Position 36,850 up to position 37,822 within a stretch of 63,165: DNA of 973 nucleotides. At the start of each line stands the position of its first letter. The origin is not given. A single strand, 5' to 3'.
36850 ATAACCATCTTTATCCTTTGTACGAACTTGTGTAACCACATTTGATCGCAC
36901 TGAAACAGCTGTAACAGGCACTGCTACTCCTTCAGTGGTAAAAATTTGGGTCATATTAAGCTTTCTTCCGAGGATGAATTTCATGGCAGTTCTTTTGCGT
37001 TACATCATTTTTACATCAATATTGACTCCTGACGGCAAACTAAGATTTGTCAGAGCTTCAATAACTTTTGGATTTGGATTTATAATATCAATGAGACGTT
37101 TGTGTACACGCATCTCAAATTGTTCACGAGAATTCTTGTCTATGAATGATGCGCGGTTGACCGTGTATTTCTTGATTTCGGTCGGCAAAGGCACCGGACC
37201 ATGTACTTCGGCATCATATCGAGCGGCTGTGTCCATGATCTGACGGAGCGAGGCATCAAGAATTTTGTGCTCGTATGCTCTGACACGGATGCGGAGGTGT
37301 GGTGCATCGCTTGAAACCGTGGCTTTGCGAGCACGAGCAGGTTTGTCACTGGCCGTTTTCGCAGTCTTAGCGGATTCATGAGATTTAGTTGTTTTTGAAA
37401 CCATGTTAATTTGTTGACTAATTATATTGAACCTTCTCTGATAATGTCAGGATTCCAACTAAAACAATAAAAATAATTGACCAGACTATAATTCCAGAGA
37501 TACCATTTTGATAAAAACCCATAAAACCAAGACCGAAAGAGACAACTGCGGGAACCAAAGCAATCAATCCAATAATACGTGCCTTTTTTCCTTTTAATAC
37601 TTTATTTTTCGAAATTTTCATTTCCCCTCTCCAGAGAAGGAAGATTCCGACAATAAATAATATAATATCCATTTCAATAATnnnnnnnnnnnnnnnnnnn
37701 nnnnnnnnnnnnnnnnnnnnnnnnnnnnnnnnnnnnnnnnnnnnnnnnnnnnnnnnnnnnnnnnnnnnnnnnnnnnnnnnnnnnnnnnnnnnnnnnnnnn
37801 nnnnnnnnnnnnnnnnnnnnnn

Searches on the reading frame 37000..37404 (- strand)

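Call 16: search_protein_families(library=pfam, proteins=[window:37000-37404:-], max_evalue=0.01)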
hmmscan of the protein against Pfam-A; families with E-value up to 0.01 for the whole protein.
window:37000-37404:- (134 aa): 1 family
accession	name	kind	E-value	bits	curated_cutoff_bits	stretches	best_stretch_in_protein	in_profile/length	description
PF00338.27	Ribosomal_S10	-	8.9e-32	109.7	21.2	1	38-132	1-98/98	Ribosomal protein S10p/S20e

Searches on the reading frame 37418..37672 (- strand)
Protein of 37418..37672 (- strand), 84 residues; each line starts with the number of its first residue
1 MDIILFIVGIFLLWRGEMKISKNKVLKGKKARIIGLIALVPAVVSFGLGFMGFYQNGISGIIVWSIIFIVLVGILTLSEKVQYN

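Call 16: search_protein_families(library=pfam, proteins=[window:37418-37672:-], max_evalue=0.01)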
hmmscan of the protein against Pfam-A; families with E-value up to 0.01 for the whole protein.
window:37418-37672:- (84 aa): 0 families

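Call 62: search_protein_families(library=ncbifam, proteins=[window:37418-37672:-], max_evalue=0.1)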
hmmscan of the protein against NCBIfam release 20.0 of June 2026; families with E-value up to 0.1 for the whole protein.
window:37418-37672:- (84 aa): 0 families
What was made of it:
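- Checked: No recombinase domain is in it (calls 16, 62).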
